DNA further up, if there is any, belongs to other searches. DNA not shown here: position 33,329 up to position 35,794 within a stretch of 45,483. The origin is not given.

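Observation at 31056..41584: Candidate second-messenger-controlled pseudopilus / type IV filament module with an unusual gene set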

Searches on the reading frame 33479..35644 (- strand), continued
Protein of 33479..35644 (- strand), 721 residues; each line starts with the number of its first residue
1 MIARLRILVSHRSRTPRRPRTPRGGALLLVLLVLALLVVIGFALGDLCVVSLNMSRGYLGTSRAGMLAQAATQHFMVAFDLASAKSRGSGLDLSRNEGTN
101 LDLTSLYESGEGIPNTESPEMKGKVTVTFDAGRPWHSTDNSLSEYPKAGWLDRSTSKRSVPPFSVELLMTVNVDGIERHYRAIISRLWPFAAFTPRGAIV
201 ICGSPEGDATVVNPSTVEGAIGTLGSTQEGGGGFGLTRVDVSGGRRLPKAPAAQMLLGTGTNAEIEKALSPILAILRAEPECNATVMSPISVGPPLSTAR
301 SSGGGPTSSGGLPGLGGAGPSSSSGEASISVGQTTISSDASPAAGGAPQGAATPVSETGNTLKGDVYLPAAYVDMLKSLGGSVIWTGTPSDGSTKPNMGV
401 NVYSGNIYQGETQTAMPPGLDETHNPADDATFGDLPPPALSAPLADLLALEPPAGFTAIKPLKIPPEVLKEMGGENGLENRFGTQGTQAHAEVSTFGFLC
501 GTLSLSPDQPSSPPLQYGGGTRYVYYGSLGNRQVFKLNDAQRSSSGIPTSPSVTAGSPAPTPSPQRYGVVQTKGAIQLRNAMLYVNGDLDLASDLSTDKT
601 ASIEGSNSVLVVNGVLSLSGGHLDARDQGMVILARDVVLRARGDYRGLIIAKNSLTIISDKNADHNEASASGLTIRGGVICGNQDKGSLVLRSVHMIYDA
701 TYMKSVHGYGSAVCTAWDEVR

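Call 36: search_protein_families(library=pfam, proteins=[L020:4579-6225:-, L020:6718-8889:-, L020:9231-9959:+, L020:11987-12679:-, L020:12810-15419:-, L020:16432-17658:-, L020:3186-4151:-, L020:2029-3189:-, L016:3592-5565:+, L016:5534-6178:-], max_evalue=0.01)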
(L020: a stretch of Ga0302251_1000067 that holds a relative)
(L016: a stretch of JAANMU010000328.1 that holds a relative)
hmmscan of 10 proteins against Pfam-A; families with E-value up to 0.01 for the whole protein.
L020:4579-6225:- (548 aa): 2 families
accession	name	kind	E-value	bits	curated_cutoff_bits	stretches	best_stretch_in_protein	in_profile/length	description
PF02310.24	B12-binding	-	1e-15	58.1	32.1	1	25-155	6-116/121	B12 binding domain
PF04055.27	Radical_SAM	-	1.6e-14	54.9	29.5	1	224-388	3-166/166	Radical SAM superfamily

L020:6718-8889:- (723 aa): 9 families
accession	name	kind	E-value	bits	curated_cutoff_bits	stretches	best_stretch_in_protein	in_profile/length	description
PF04932.20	Wzy_C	-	8.2e-20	71.5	31.7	1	248-404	4-148/149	O-Antigen ligase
PF13431.12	TPR_17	-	5.4e-10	39.2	24.4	1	630-663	1-34/34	Tetratricopeptide repeat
PF00515.34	TPR_1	-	5.3e-09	36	27.8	0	645-674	4-33/34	Tetratricopeptide repeat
PF07719.23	TPR_2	-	1.1e-05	25.6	27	0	645-674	4-33/34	Tetratricopeptide repeat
PF13414.12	TPR_11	-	2.5e-05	24.3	26.8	0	652-684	4-36/42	TPR repeat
PF13181.12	TPR_8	-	4.7e-05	23.7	25.7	0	618-639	11-32/34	Tetratricopeptide repeat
PF13428.12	TPR_14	-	6.9e-05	23.6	23.5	0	647-683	6-42/44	Tetratricopeptide repeat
PF23914.1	TPR_CcmH_CycH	-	0.0012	19.1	42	1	582-674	64-153/158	Cytochrome c-type biogenesis protein H TPR domain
PF13424.12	TPR_12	-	0.0016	19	30.1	0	644-674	47-77/77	Tetratricopeptide repeat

L020:9231-9959:+ (242 aa): 7 families
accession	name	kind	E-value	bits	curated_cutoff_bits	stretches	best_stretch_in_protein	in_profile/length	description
PF00023.36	Ank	-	3.3e-38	128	21.1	4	76-108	1-33/33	Ankyrin repeat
PF12796.13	Ank_2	-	1.5e-35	122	27.3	3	52-139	5-89/90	Ankyrin repeats (3 copies)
PF13637.12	Ank_4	-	2.6e-32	110.6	22.7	4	84-130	4-50/50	Ankyrin repeats (many copies)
PF13606.12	Ank_3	-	9.7e-24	81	22.3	2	76-105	1-30/30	Ankyrin repeat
PF13857.12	Ank_5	-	1.1e-20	74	27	2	64-115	2-54/56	Ankyrin repeats (many copies)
PF23745.1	ANK_LRRK2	-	4e-08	33.6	27.5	1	90-165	44-115/130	LRRK2 ANK repeat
PF24521.3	Ank_KRIT1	-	9.5e-06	25.8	80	1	111-184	47-125/149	KRIT1 ankyrin-repeats domain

L020:11987-12679:- (230 aa): 7 families
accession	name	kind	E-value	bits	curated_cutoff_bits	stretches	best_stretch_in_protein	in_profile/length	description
PF00023.36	Ank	-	1.8e-36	122.6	21.1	3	108-138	2-32/33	Ankyrin repeat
PF12796.13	Ank_2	-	1.7e-35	121.9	27.3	3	107-169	28-88/90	Ankyrin repeats (3 copies)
PF13637.12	Ank_4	-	2.5e-32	110.6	22.7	4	112-161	1-50/50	Ankyrin repeats (many copies)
PF13606.12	Ank_3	-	5.8e-26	87.8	22.3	3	108-135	2-29/30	Ankyrin repeat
PF13857.12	Ank_5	-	1.6e-14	54.3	27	1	127-180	1-55/56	Ankyrin repeats (many copies)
PF24521.3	Ank_KRIT1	-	4.2e-08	33.5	80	1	77-163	20-107/149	KRIT1 ankyrin-repeats domain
PF23745.1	ANK_LRRK2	-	0.00012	22.3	27.5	0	112-190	35-113/130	LRRK2 ANK repeat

L020:12810-15419:- (869 aa): 1 family
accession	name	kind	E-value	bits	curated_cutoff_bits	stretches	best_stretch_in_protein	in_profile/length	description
PF01833.30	TIG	-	1.1e-27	96.3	20.9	3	234-306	1-79/84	IPT/TIG domain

L020:16432-17658:- (408 aa): 2 families
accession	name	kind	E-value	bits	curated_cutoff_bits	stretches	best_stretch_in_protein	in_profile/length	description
PF13635.12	DUF4143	-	3.9e-39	134.4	28.1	1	199-358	1-160/160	Domain of unknown function (DUF4143)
PF13173.12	AAA_14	-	8.6e-26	90.9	27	1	21-135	3-127/129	AAA domain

L020:3186-4151:- (321 aa): 10 families
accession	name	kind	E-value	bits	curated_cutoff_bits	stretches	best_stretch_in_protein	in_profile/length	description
PF02719.21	Polysacc_synt_2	-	4.4e-103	344.9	20.2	1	7-280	1-292/293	Polysaccharide biosynthesis protein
PF01370.27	Epimerase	-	2.4e-23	83.2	20.9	1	7-219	1-232/240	NAD dependent epimerase/dehydratase family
PF01073.25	3Beta_HSD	-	1.3e-15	57.6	22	1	9-132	2-122/280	3-beta hydroxysteroid dehydrogenase/isomerase family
PF16363.11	GDP_Man_Dehyd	-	7.6e-14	52.3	27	1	8-128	1-131/332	GDP-mannose 4,6 dehydratase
PF04321.23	RmlD_sub_bind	-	1.4e-09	37.9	27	1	6-151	2-140/287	RmlD substrate binding domain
PF05368.20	NmrA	-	5.5e-07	29.9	27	1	4-84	2-78/298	NmrA-like family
PF13460.12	NAD_binding_10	-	9.1e-07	29.4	27.2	1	11-130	1-102/184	NAD(P)H-binding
PF07993.18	NAD_binding_4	-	5.1e-06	26.3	20.1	1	9-134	1-143/258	Male sterility protein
PF00106.31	adh_short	-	0.00024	21.1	26.6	1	5-146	1-159/195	short chain dehydrogenase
PF08659.16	KR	-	0.0056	17.1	22.6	0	6-77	2-76/180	KR domain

L020:2029-3189:- (386 aa): 4 families
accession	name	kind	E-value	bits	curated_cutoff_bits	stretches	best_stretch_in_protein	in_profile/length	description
PF01041.23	DegT_DnrJ_EryC1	-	1.5e-112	376.8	19.8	1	9-375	3-359/360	DegT/DnrJ/EryC1/StrS aminotransferase family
PF01053.26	Cys_Met_Meta_PP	-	0.00012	21.2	27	1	29-153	51-175/381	Cys/Met metabolism PLP-dependent enzyme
PF01212.27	Beta_elim_lyase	-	0.00051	19.9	27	1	30-260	32-219/288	Beta-eliminating lyase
PF00155.27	Aminotran_1_2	-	0.00076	19.2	19.7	1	31-157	43-191/361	Aminotransferase class I and II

L016:3592-5565:+ (657 aa): 7 families
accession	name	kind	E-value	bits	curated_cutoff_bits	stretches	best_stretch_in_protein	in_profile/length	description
PF01694.28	Rhomboid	-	2e-31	109.5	22.6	1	147-283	2-140/143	Rhomboid domain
PF07719.23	TPR_2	-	1.9e-09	37.4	27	1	568-600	1-33/34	Tetratricopeptide repeat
PF13428.12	TPR_14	-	6.5e-07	29.9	23.5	0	570-611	3-44/44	Tetratricopeptide repeat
PF13371.12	TPR_9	-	1.4e-05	25.5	35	0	496-534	31-69/73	Tetratricopeptide repeat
PF23914.1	TPR_CcmH_CycH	-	3e-05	24.4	42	1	450-502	37-92/158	Cytochrome c-type biogenesis protein H TPR domain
PF00515.34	TPR_1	-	8.4e-05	22.7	27.8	0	497-527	4-34/34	Tetratricopeptide repeat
PF13181.12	TPR_8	-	0.00071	20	25.7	0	570-600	3-33/34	Tetratricopeptide repeat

L016:5534-6178:- (214 aa): 2 families
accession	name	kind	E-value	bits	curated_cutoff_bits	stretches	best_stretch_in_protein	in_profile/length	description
PF00881.29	Nitroreductase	-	9.9e-26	91.3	23.5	1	9-187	3-166/167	Nitroreductase family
PF14512.11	TM1586_NiRdase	-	9.8e-05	22.5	27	0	25-53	157-185/215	Putative TM nitroreductase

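Call 40: search_protein_families(library=pfam, proteins=[L002:418-1224:-, L002:2-388:-], max_evalue=0.01)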
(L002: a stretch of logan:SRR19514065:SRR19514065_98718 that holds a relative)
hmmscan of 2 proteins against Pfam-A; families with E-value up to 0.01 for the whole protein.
L002:418-1224:- (268 aa): 1 family
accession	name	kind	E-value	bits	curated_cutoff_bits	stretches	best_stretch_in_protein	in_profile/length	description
PF16100.11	RMI2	-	0.0016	18.6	29.4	1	182-247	33-96/132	RecQ-mediated genome instability protein 2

L002:2-388:- (129 aa): 1 family
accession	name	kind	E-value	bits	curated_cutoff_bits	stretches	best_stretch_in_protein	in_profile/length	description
PF01855.24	POR_N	-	7.2e-42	144.1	27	1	16-129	2-112/231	Pyruvate flavodoxin/ferredoxin oxidoreductase, thiamine diP-bdg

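Call 41: predict_structure(alignment_id=A2)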
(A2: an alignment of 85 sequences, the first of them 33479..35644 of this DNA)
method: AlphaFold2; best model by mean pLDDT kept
length: 721 residues; sequences in the alignment: 85
mean_pLDDT: 82.1   pTM: 0.85
mean pLDDT of the five models: 82.1, 80.9, 79.9, 80.0, 79.2
residues with pLDDT >= 90: 388; 70-90: 152; 50-70: 122; < 50: 59
segments of 3 or more residues with pLDDT < 50: 1-4, 9-20, 229-236, 241-245, 248-252, 304-311, 484-487, 489-493
pLDDT, mean of each block of 10 residues (from residue 1): 47 45 74 96 97 95 96 96 92 84 94 77 93 97 95 97 98 96 97 94 87 95 72 45 48 56 74 67 86 90 49 49 67 77 60 92 96 85 54 69 95 93 92 67 72 91 84 66 50 73 97 96 94 83 58 67 83 95 95 81 96 93 95 94 96 92 68 94 81 96 95 97 92
secondary structure, 60 per line:
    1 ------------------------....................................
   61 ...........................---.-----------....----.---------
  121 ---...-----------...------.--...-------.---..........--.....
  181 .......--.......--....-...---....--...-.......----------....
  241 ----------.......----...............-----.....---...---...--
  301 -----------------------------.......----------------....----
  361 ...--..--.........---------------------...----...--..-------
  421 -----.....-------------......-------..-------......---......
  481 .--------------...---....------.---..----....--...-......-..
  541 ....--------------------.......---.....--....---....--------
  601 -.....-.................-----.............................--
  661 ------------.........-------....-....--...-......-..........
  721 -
elements in order (helices of 4 or more, strands of 3 or more residues): H25-87 H103-106 E124-126 E138-140 E164-173 E176-187 E190-196 E199-202 E204-206 E210-213 E216-218 E220-226 E237-240 H251-257 H262-276 E282-286 E290-292 E296-298 E330-336 E353-356 E361-363 H370-378 E400-402 E407-409 H426-429 H444-449 H466-471 H475-481 E496-498 E502-505 E522-525 E528-530 E532-537 H539-544 E565-571 E575-579 E582-585 E589-592 E602-606 E608-624 E630-658 E673-681 E689-692 E694-697 H704-709 E711-720

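Call 44: fold_search(model_id=the predicted structure, library=pdb)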
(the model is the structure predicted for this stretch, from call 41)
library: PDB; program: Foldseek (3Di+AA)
matches with E <= 10: 26; with E <= 0.001: 1
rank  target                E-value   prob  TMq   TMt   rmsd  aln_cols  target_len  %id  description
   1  6qvi_B                3.5e-04  0.94  0.19  0.24  18.7       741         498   10  Crystal structure of competence-associated pilin ComZ from Thermus thermophilus (released 2019-05-29)
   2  6qvi_C                4.1e-03  0.38  0.14  0.18  17.6       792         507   10  Crystal structure of competence-associated pilin ComZ from Thermus thermophilus (released 2019-05-29)
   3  6qvi_A                4.3e-03  0.38  0.15  0.17  19.1       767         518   10  Crystal structure of competence-associated pilin ComZ from Thermus thermophilus (released 2019-05-29)
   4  4nuh                  1.1e+00  0.14  0.07  0.22  11.4       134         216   12  Crystal structure of mLeIBP, a capping head region swapped mutant of ice-binding protein (released 2014-04-16)
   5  6n2b_B                2.0e+00  0.06  0.10  0.18  21.0       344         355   10  The Crystal Structure of Caldicellulosiruptor kristjanssonii Tapirin C-terminal domain (released 2018-12-19)
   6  7nn3_D                2.3e+00  0.07  0.05  0.08  15.0       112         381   13  A carbohydrate esterase family 15 (CE15) glucuronoyl esterase from Caldicellulosiruptor kristjansonii (released 2021-07-07)
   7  8qhf_A                2.6e+00  0.03  0.05  0.09  18.8        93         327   11  Corynebacterium glutamicum mycoloyltransferase C acyl-enzyme intermediate (released 2025-02-12)
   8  4h18_B                3.6e+00  0.03  0.05  0.09  18.4        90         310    9  Three dimensional structure of corynomycoloyl tranferase C (released 2013-09-25)
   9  2zu0_B                4.0e+00  0.01  0.06  0.09  14.2       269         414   12  Crystal structure of SufC-SufD complex involved in the iron-sulfur cluster biosynthesis (released 2009-03-10)
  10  4h18_A                4.2e+00  0.03  0.05  0.09  13.6        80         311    8  Three dimensional structure of corynomycoloyl tranferase C (released 2013-09-25)
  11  4h18_D                4.4e+00  0.02  0.05  0.09  18.3        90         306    9  Three dimensional structure of corynomycoloyl tranferase C (released 2013-09-25)
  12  6q0p                  4.7e+00  0.02  0.08  0.19  12.8       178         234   11  P. mirabilis hemolysin A mutant - Y134S (released 2020-08-05)
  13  4yza_A                6.0e+00  0.01  0.08  0.19  12.3       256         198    8  C. bescii Family 3 pectate lyase double mutant K108A/Q111A in complex with trigalacturonic acid (released 2015-12-23)
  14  9e8l_H                6.7e+00  0.06  0.03  0.08   6.1        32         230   25  Nub1/Fat10-processing human 26S proteasome bound to Txnl1 with Rpt4 at top of spiral staircase (released 2024-12-04)
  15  1vh4_B                6.7e+00  0.01  0.08  0.11  11.5       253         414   10  Crystal structure of a stabilizer of iron transporter (released 2003-12-30)
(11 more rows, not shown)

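Call 58: find_homologous_proteins(query=A2, max_evalue=0.00001)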
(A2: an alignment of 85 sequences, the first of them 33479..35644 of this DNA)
Query A2 (85 sequences) (721 aa, profile of the alignment): 4 proteins with E <= 0.00001 among 8000 candidates.
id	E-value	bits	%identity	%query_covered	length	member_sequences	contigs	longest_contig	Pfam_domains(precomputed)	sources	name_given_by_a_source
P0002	1.9e-156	540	46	100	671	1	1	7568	-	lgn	-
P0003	2.3e-156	540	46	98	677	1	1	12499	-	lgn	-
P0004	1.1e-148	515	43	94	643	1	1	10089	-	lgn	-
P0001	8.8e-148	512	98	100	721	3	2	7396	-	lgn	-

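Call 59: find_encoding_contigs(protein=P0030, flank=10000, max_places=2)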
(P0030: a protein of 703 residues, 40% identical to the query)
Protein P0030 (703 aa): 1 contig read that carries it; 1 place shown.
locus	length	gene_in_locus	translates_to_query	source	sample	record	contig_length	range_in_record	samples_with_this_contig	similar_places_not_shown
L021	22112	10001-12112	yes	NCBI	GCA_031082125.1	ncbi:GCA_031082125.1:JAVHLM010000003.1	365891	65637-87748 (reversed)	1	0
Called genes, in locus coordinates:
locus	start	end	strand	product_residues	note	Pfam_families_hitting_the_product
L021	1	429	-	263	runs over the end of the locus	PF21948:LplA-B_cat, PF03099:BPL_LplA_LipB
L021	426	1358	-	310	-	PF13581:HATPase_c_2, PF02518:HATPase_c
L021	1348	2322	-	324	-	PF04055:Radical_SAM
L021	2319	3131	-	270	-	-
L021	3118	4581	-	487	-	PF02347:GDC-P, PF00266:Aminotran_5 (weak), PF21478:GcvP2_C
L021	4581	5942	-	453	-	PF02347:GDC-P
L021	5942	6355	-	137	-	PF01597:GCV_H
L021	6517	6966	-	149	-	-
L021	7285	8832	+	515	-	PF01041:DegT_DnrJ_EryC1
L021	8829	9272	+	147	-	-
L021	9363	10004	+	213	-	-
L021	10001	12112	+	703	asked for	-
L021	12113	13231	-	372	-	PF00482:T2SSF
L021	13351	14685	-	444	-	PF03109:ABC1 (faint), PF00069:Pkinase, PF07714:PK_Tyr_Ser-Thr, PF01636:APH (faint)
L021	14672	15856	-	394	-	PF01590:GAF, PF13185:GAF_2, PF13492:GAF_3, PF00211:Guanylate_cyc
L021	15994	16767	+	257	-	-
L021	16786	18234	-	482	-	PF14559:TPR_19 (weak), PF00515:TPR_1 (weak), PF07719:TPR_2 (weak), PF13414:TPR_11 (weak), PF13432:TPR_16 (weak), PF14559:TPR_19 (weak), PF13487:HD_5, PF01966:HD, +12 more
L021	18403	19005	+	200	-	PF05724:TPMT, PF01209:Ubie_methyltran (weak), PF13489:Methyltransf_23 (weak), PF02353:CMAS (weak), PF13847:Methyltransf_31, PF08241:Methyltransf_11, PF08242:Methyltransf_12, PF13649:Methyltransf_25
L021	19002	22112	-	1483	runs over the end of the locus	PF00069:Pkinase, PF07714:PK_Tyr_Ser-Thr, PF23914:TPR_CcmH_CycH (weak), PF00515:TPR_1, PF07719:TPR_2 (weak), PF13414:TPR_11 (weak), PF13432:TPR_16 (weak), PF13414:TPR_11 (weak), +17 more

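Call 60: find_encoding_contigs(protein=P0023, flank=10000, max_places=2)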
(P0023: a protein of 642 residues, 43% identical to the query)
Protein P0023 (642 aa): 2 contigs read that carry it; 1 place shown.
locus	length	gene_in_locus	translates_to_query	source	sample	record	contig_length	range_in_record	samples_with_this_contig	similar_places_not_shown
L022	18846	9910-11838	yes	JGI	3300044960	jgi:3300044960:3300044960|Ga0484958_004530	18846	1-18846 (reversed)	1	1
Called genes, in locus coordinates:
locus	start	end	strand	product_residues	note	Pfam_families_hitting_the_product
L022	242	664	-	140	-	PF01042:Ribonuc_L-PSP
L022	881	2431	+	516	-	PF00657:Lipase_GDSL (faint), PF13472:Lipase_GDSL_2 (faint)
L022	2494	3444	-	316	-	PF00535:Glycos_transf_2, PF10111:Glyco_tranf_2_2 (weak), PF13641:Glyco_tranf_2_3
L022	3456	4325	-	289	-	PF00535:Glycos_transf_2, PF10111:Glyco_tranf_2_2 (weak), PF13641:Glyco_tranf_2_3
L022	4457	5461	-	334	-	PF00296:Bac_luciferase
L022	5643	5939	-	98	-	-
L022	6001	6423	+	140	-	-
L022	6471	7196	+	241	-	PF10108:DNA_pol_B_exo2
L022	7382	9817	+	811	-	PF00270:DEAD, PF04851:ResIII (weak), PF00271:Helicase_C, PF22982:WHD_HRQ1, PF09369:MZB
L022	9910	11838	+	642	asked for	-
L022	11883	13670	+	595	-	PF00939:Na_sulph_symp, PF03600:CitMHS, PF02080:TrkA_C, PF06808:DctM (weak), PF00939:Na_sulph_symp, PF03600:CitMHS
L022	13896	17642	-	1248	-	PF00069:Pkinase, PF07714:PK_Tyr_Ser-Thr, PF13191:AAA_16, PF25199:nSTAND_NTPase5 (weak), PF07719:TPR_2 (faint), PF13424:TPR_12 (weak)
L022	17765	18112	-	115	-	-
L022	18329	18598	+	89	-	-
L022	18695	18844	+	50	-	?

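Call 62: find_encoding_contigs(protein=P0026, flank=10000, max_places=2)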
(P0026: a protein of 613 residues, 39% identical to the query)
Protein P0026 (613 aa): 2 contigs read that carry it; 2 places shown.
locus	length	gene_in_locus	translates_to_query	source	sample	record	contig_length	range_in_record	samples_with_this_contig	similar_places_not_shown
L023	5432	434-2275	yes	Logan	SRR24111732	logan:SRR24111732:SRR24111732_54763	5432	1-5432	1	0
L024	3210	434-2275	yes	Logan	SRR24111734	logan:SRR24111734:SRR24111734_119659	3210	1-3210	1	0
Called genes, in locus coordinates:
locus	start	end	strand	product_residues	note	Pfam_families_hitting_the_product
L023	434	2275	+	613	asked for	-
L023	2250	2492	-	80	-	-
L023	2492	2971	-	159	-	-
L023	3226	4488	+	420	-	PF08245:Mur_ligase_M (faint), PF02875:Mur_ligase_C, PF27239:FOL3_C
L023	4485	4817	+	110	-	-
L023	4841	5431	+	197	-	?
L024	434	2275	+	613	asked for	-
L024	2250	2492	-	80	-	-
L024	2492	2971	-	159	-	-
